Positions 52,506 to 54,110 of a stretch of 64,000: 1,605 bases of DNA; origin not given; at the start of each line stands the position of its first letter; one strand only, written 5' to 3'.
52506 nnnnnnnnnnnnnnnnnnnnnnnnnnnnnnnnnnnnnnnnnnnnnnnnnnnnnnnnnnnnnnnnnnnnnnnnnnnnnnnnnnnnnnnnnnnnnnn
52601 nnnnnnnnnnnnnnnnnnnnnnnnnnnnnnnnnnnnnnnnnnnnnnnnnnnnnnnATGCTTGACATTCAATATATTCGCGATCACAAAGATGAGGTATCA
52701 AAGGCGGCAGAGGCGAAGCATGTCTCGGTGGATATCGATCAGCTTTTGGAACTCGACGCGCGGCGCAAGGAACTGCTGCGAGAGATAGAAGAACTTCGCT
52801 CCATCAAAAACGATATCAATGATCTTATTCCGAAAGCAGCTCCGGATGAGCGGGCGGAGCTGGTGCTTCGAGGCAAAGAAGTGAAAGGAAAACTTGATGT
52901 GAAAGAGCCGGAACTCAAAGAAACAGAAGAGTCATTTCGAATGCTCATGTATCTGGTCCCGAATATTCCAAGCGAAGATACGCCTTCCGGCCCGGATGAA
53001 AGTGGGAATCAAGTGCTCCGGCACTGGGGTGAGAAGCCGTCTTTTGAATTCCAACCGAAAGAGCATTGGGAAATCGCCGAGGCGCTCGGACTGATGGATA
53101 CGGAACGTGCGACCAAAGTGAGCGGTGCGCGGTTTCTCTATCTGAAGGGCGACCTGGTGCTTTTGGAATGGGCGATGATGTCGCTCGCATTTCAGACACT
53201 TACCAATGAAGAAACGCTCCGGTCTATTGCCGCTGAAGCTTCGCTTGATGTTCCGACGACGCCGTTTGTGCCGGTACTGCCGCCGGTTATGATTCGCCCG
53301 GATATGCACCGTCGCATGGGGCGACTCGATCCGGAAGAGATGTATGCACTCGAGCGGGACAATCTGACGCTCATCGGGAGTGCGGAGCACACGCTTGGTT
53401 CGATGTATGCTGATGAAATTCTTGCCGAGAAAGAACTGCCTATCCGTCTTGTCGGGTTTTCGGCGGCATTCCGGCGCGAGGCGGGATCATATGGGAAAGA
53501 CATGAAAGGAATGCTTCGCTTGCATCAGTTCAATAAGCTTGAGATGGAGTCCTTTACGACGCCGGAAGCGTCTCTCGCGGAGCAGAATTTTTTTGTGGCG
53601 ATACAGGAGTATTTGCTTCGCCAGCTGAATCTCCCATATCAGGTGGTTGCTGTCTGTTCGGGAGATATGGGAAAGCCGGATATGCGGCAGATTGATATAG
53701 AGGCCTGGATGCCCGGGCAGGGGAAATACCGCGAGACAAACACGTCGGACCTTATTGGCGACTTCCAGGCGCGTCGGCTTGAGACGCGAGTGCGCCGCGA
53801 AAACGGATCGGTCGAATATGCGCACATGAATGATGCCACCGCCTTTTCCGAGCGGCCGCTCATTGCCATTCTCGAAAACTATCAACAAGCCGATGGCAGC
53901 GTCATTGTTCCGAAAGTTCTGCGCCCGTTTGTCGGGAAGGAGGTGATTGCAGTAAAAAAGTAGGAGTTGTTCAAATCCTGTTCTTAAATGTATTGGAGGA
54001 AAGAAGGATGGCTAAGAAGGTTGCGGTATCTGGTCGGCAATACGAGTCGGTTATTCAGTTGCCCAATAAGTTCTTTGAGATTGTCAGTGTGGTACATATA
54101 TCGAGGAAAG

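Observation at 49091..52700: Diverged duplicate of the serS 5' end brackets a ~3.3 kb insertion (candidate integrated islet)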

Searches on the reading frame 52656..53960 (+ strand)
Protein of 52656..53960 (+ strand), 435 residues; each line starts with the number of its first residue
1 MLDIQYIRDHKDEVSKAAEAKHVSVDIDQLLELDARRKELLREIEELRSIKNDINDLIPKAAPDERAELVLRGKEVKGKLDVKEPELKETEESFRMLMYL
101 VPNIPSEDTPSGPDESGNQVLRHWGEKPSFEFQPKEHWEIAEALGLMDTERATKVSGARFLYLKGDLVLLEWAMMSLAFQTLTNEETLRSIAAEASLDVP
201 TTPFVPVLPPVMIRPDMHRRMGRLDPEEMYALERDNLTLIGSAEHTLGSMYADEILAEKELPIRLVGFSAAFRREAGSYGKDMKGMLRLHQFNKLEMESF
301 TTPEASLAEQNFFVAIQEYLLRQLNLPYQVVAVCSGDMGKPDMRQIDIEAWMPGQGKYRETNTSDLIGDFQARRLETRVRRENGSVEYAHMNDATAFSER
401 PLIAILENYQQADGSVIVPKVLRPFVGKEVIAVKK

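Call 6: search_protein_families(library=pfam, proteins=[window:52656-53960:+], max_evalue=0.01)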
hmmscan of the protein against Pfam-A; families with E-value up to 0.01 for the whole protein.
window:52656-53960:+ (435 aa): 2 families
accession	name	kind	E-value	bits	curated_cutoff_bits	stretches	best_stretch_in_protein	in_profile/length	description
PF00587.30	tRNA-synt_2b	-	2.1e-29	103.3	29.3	1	233-409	4-179/179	tRNA synthetase class II core domain (G, H, P, S and T)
PF02403.27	Seryl_tRNA_N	-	8.6e-20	71.4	28.2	1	1-105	1-108/108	Seryl-tRNA synthetase N-terminal domain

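Call 14: find_related_loci(query=window:52656-53960:+, collection=genome_contigs, flank=10000)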
Query window:52656-53960:+ (435 aa) in genome_contigs; peptide patterns used: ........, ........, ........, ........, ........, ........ (x = any residue, [..] = any of these).
119 stretches matched a pattern; 100 encode a relative of the query (tblastn E <= 1e-3); the best 80 are kept; 80 distinct loci.
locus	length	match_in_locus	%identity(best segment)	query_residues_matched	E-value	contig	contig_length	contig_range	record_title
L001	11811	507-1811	92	1-435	0e+0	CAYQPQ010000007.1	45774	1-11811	MAG TPA_asm: uncultured Bdellovibrionales bacterium isolate SRP278252_co1_435 genome assembly, contig: NODE_1070_length_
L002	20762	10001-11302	79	1-434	0e+0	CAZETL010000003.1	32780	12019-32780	MAG TPA_asm: uncultured Bdellovibrionales bacterium isolate binchicken_co128_378 genome assembly, contig: NODE_909_lengt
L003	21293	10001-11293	74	1-431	0e+0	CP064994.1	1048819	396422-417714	MAG: Candidatus Moraniibacteriota bacterium isolate Hirt_18-Q3-R61-65_MAXAC.378_cln chromosome, complete genome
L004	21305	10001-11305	68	1-434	0e+0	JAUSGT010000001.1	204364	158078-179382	MAG: Candidatus Moraniibacteriota bacterium isolate E14_metabat.bin.14 E14_k141_278143, whole genome shotgun sequence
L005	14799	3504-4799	68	1-431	0e+0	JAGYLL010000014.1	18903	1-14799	MAG: Candidatus Moraniibacteriota bacterium isolate M50B92 14, whole genome shotgun sequence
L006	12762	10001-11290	61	1-428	2e-177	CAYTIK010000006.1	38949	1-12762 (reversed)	MAG TPA_asm: uncultured Bdellovibrionales bacterium isolate SRP062349_co5_330 genome assembly, contig: NODE_236_length_3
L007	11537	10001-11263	57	1-427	3e-159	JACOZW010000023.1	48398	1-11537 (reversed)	MAG: Candidatus Yanofskybacteria bacterium isolate NC_groundwater_215_Ag_S-0.1um_42_10 S4_GD2017_2_S1_scaffold_459, whol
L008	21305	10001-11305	55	1-431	3e-159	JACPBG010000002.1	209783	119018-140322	MAG: Candidatus Sungiibacteriota bacterium isolate NC_groundwater_251_Ag_S-0.2um_45_46 S5_GD2017_2_S2_scaffold_66, whole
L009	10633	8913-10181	57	1-431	1e-157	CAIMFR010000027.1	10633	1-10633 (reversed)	Candidatus Adlerbacteria bacterium isolate Ki2-D4_bin-0307 genome assembly, contig: bin-0307:27/73, whole genome shotgun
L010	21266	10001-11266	56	1-427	6e-154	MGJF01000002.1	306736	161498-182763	MAG: Candidatus Yanofskybacteria bacterium RIFCSPHIGHO2_01_FULL_43_32 rifcsphigho2_01_scaffold_161, whole genome shotgun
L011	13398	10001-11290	53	1-427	5e-152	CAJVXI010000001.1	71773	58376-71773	TPA_asm: uncultured bacterium isolate DRR093005_bin.15_MetaBAT_v2.12.1_MAG genome assembly, contig: NODE_143_length_7177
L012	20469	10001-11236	51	1-434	2e-143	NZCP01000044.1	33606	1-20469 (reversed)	MAG: Candidatus Woesebacteria bacterium isolate ARS1183 MHASMcontig_204605, whole genome shotgun sequence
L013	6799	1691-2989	50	1-425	3e-143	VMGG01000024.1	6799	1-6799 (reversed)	MAG: Parcubacteria group bacterium Gr01-1014_2 G01um10142_scaffold_5120, whole genome shotgun sequence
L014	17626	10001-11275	51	1-432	6e-143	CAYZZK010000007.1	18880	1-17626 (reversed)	MAG TPA_asm: uncultured Candidatus Saccharibacteria bacterium isolate SRP193066_co2_443 genome assembly, contig: NODE_15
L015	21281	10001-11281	52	1-431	9e-142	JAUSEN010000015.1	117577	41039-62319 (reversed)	MAG: Candidatus Magasanikiibacteriota bacterium isolate E14_maxbin.201_sub E14_k141_1236361, whole genome shotgun sequen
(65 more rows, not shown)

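Call 70: find_encoding_contigs(protein=window:52656-53960:+, flank=6000, max_places=8)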
Protein window:52656-53960:+ (435 aa): no gene with exactly this product is on record in the collection.
